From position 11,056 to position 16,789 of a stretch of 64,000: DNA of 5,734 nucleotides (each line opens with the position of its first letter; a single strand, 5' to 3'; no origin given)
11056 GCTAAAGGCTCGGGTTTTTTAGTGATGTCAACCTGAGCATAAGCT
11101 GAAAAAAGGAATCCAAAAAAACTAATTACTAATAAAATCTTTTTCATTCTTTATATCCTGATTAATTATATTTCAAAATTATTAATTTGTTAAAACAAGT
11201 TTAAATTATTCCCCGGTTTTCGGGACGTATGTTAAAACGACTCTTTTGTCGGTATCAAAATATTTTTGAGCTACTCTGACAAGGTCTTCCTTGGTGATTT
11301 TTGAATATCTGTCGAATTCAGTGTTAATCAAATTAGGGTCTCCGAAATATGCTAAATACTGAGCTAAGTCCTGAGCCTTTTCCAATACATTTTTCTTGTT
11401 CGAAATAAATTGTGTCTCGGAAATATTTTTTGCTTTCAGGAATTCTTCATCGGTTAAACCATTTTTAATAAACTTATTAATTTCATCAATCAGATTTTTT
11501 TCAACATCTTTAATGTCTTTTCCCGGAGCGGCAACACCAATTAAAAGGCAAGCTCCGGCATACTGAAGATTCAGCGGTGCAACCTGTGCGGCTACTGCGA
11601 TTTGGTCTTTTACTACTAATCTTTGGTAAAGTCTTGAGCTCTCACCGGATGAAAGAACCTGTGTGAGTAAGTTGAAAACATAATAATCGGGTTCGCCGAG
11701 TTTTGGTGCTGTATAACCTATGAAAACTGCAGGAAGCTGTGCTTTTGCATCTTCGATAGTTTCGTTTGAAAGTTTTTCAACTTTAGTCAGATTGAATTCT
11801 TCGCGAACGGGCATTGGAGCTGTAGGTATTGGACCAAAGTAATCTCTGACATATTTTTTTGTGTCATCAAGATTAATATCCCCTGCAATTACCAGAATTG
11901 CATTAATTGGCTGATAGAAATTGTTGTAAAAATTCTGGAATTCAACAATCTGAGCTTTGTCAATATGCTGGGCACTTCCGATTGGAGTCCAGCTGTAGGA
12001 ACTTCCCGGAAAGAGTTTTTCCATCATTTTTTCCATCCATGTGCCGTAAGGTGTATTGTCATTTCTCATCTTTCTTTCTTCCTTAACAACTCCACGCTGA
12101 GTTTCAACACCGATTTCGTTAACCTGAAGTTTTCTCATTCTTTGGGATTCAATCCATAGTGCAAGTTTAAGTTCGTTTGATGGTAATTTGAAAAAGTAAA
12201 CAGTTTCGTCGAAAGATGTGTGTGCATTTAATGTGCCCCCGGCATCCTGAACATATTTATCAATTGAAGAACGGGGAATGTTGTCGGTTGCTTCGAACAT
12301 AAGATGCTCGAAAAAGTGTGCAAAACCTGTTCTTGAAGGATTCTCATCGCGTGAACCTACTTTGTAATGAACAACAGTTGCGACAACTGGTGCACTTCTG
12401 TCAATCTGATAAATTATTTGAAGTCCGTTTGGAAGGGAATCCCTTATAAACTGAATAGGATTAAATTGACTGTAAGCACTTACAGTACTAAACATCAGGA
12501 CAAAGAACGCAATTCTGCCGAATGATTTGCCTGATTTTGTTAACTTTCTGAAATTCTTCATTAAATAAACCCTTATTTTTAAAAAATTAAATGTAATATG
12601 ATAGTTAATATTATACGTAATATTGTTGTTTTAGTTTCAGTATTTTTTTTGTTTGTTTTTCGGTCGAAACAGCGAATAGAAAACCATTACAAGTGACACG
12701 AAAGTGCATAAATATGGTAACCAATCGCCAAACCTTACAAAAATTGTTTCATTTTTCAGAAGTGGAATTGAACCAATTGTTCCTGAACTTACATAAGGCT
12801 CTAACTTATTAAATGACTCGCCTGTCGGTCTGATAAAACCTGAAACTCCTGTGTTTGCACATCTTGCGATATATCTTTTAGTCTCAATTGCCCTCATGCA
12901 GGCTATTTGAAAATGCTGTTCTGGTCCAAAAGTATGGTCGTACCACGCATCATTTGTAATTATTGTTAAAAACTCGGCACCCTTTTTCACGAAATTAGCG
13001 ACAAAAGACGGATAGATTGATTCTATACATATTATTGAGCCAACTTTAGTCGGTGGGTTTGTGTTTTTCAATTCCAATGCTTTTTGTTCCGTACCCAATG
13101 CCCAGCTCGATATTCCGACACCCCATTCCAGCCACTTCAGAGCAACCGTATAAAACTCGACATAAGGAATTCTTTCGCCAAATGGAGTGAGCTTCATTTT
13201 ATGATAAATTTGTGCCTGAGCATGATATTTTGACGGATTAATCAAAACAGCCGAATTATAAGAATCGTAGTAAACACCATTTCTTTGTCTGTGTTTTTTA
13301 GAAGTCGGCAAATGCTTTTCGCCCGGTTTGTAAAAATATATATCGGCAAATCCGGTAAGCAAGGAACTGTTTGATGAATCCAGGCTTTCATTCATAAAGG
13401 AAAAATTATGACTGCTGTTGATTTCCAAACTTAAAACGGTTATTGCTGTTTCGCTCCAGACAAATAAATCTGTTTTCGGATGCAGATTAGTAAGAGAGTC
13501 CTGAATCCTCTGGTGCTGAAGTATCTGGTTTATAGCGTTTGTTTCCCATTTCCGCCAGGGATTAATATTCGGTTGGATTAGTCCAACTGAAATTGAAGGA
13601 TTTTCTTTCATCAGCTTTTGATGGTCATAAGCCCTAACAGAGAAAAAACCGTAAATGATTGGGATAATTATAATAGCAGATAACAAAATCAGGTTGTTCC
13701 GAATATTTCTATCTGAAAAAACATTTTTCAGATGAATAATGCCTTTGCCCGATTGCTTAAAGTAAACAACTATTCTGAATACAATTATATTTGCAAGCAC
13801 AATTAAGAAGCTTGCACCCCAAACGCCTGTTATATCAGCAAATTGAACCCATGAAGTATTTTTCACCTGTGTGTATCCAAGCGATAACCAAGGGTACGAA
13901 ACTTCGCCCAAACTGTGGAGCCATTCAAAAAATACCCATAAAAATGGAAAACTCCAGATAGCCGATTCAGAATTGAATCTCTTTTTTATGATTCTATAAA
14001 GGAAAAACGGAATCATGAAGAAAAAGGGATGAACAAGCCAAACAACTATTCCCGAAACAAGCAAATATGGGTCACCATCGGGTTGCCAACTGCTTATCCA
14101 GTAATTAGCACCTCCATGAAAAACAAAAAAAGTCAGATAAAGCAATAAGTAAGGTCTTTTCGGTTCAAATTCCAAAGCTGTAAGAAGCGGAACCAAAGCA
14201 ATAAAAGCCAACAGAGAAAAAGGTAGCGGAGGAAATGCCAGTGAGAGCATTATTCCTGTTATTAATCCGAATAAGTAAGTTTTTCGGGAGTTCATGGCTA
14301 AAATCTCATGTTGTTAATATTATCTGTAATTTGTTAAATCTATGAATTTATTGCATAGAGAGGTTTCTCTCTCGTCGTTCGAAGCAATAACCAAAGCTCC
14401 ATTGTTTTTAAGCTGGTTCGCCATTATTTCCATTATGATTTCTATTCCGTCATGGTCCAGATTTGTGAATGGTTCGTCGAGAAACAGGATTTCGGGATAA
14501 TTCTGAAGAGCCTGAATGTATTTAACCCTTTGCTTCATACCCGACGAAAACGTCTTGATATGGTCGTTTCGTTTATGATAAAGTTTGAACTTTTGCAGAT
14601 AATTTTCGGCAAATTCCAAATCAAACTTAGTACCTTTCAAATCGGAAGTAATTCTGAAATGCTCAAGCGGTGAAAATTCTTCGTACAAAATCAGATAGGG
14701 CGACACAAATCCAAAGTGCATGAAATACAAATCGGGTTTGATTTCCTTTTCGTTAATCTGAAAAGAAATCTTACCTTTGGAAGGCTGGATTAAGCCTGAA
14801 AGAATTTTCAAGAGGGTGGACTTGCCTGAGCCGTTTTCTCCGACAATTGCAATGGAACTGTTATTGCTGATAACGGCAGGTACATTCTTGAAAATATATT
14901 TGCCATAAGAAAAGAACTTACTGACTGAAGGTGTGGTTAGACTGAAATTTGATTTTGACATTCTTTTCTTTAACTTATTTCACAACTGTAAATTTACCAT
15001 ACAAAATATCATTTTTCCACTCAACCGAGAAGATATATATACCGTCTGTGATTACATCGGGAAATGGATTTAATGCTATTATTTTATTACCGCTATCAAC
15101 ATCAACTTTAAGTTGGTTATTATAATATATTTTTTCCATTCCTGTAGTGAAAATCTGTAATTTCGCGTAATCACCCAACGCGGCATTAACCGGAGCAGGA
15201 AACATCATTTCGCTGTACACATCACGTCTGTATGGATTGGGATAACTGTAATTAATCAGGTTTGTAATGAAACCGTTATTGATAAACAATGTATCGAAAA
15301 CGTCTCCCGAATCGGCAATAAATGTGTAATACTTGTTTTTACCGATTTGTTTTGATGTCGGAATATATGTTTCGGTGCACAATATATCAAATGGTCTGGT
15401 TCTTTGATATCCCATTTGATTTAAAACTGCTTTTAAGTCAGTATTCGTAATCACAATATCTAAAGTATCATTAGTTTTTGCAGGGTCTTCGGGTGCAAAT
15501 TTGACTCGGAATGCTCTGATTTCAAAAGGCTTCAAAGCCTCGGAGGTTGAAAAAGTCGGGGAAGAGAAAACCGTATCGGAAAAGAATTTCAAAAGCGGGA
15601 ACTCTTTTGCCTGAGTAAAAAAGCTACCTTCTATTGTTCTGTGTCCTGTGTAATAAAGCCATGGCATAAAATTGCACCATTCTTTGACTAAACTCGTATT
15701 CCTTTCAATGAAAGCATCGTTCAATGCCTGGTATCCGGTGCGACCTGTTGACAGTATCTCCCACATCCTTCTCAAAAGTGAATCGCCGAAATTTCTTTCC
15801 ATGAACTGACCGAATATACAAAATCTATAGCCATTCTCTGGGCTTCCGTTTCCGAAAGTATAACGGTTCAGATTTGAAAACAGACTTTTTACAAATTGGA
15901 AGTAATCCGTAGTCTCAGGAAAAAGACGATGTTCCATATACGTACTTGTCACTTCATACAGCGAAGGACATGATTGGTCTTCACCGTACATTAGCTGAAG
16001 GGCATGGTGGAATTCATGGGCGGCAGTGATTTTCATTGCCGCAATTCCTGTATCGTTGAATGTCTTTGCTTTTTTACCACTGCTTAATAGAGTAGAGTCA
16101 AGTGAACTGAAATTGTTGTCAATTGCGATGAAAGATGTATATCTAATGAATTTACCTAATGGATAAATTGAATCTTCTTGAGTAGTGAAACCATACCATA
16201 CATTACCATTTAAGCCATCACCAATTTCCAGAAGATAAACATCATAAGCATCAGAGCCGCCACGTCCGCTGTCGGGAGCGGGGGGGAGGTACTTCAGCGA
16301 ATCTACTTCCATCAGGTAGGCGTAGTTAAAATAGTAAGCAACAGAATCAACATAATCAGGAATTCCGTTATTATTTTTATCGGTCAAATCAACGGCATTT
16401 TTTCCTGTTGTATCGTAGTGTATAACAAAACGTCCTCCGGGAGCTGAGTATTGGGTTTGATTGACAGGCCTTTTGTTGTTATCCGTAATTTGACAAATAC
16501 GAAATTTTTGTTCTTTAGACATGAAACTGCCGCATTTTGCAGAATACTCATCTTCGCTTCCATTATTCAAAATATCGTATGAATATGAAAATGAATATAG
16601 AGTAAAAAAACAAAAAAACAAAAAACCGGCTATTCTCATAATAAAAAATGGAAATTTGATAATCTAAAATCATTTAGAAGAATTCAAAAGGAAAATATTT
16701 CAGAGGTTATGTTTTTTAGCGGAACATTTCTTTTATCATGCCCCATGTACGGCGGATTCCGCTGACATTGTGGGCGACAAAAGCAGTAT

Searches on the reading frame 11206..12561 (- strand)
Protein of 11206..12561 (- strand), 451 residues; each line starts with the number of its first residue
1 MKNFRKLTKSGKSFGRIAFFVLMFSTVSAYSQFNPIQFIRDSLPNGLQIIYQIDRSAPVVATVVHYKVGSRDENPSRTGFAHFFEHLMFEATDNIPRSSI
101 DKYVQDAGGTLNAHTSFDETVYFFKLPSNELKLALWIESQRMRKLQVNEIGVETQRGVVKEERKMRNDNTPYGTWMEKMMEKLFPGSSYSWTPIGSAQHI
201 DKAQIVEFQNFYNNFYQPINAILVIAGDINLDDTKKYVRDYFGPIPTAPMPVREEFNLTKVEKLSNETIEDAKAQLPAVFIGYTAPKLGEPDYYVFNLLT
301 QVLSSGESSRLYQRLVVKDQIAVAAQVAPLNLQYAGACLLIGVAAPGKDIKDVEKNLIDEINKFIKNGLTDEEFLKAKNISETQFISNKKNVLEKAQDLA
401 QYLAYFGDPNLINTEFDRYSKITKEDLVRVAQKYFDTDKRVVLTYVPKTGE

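Call 58: search_protein_families(library=pfam, proteins=[window:11206-12561:-], max_evalue=0.00001)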
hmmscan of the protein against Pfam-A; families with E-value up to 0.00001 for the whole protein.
window:11206-12561:- (451 aa): 2 families
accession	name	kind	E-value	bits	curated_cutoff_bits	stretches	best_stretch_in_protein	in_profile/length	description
PF05193.26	Peptidase_M16_C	-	2.5e-31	109.4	23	1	207-380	6-180/181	Peptidase M16 inactive domain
PF00675.25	Peptidase_M16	-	3.8e-23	82.5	22.3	1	50-170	3-123/149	Insulinase (Peptidase family M16)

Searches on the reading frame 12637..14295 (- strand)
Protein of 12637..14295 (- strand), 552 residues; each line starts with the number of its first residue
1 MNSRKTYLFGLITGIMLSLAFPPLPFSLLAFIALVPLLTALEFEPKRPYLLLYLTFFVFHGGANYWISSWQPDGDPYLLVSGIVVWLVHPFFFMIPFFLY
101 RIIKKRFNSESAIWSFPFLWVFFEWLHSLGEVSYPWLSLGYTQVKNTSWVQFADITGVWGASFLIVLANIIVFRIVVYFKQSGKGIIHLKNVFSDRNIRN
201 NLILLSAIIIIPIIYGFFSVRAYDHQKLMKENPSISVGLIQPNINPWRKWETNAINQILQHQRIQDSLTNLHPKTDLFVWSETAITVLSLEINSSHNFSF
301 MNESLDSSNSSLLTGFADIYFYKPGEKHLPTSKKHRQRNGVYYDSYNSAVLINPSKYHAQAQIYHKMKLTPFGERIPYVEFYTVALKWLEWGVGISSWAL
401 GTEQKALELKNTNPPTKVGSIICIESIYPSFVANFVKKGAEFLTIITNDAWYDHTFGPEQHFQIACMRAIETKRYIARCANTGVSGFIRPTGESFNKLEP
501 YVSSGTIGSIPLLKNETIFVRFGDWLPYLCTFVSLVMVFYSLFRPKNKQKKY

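Call 58: search_protein_families(library=pfam, proteins=[window:12637-14295:-], max_evalue=0.00001)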
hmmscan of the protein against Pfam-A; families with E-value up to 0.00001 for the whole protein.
window:12637-14295:- (552 aa): 2 families
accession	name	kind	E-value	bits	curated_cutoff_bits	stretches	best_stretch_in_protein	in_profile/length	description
PF20154.4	LNT_N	-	6.6e-32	111.3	27.1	1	14-170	2-158/159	Apolipoprotein N-acyltransferase N-terminal domain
PF00795.27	CN_hydrolase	-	4.3e-19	69.3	23.2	1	237-494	2-221/256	Carbon-nitrogen hydrolase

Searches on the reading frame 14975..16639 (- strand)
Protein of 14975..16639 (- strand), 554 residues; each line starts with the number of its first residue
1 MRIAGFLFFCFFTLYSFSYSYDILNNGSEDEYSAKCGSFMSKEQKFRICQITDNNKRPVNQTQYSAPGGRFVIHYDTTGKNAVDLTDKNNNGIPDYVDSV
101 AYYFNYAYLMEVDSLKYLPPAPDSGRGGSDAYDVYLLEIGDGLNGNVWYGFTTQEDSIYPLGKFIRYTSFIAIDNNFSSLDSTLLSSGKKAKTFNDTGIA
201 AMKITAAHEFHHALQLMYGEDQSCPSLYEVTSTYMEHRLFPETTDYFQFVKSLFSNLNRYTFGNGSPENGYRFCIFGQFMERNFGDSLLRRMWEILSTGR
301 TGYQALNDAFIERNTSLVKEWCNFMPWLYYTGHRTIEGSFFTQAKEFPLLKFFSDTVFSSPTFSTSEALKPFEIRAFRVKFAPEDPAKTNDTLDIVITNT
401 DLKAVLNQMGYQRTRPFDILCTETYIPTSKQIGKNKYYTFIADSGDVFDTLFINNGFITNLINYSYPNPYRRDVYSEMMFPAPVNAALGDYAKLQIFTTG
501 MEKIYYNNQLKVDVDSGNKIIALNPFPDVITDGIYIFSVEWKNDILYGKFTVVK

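Call 58: search_protein_families(library=pfam, proteins=[window:14975-16639:-], max_evalue=0.00001)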
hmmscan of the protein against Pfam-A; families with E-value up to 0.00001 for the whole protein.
window:14975-16639:- (554 aa): 1 family
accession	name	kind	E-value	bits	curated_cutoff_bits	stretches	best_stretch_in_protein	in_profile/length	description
PF19527.4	DUF6055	-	8.8e-06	25.4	27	0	203-294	129-227/417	Family of unknown function (DUF6055)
